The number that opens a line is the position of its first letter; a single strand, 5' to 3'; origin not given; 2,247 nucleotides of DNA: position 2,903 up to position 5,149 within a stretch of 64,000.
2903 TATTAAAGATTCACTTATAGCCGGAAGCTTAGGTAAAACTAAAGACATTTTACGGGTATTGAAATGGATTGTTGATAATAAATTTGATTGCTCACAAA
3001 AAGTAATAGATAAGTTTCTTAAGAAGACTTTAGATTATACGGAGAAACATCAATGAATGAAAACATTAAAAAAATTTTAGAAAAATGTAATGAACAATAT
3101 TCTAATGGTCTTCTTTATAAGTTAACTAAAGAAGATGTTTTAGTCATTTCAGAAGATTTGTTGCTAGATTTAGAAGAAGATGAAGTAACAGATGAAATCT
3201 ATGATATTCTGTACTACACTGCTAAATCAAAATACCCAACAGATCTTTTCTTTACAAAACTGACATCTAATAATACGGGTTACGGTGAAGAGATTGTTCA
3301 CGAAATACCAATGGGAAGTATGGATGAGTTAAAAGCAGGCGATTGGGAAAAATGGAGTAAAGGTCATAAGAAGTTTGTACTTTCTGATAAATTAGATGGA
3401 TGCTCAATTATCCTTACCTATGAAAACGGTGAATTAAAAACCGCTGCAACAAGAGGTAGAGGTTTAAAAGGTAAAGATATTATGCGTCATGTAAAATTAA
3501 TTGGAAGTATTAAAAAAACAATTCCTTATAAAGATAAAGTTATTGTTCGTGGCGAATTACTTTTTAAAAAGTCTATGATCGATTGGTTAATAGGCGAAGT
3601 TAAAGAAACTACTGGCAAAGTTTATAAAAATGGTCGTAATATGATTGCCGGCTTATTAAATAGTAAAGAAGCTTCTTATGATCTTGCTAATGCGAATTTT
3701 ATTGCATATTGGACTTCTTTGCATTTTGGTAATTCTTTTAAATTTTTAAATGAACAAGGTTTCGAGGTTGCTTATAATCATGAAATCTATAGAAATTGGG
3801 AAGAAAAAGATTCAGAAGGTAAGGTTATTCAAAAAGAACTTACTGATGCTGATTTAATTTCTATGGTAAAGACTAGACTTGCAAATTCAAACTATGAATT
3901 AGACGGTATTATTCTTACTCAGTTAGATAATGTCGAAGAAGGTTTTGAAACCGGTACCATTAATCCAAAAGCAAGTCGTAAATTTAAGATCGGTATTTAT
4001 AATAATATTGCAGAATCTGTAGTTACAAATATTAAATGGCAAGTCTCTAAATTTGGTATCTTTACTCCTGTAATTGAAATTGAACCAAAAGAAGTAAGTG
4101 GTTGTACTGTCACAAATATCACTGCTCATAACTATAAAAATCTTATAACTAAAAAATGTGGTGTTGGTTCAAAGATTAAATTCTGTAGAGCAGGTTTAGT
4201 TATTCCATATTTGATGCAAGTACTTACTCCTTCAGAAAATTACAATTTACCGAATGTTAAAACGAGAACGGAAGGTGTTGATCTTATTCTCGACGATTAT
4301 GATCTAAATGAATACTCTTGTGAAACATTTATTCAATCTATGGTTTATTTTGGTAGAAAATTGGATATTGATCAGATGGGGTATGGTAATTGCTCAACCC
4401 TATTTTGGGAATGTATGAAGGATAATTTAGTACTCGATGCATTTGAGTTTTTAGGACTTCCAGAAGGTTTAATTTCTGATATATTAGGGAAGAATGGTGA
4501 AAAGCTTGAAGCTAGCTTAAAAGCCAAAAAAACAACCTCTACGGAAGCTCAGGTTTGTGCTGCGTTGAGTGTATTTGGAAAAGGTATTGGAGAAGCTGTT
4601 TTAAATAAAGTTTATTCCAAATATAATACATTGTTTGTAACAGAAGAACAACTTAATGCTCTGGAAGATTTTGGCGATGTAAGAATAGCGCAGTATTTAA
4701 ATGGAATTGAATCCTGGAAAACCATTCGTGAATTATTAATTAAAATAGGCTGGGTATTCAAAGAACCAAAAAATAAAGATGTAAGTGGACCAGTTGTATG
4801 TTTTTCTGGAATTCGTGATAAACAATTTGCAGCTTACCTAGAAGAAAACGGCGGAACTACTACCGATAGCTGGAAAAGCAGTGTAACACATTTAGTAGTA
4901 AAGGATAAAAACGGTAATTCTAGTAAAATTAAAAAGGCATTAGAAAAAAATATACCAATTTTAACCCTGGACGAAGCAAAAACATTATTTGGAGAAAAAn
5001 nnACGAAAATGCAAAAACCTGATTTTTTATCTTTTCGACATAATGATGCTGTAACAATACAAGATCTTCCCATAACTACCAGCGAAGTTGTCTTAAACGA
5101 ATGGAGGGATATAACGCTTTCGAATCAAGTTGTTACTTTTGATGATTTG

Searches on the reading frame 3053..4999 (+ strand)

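Call 44: search_protein_families(library=phrogs, proteins=[window:3053-4999:+], max_evalue=0.00001)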
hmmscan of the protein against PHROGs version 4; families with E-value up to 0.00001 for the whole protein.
window:3053-4999:+ (649 aa): 3 families
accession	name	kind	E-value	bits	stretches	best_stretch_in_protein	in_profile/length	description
phrog_3869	-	DNA, RNA and nucleotide metabolism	3.9e-101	340.5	1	4-647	11-654/656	NAD-dependent DNA ligase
phrog_3359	-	DNA, RNA and nucleotide metabolism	2.5e-29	103.6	1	43-389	20-321/325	NAD-dependent DNA ligase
phrog_3498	-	DNA, RNA and nucleotide metabolism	1.7e-09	38.9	1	473-642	75-249/256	NAD-dependent DNA ligase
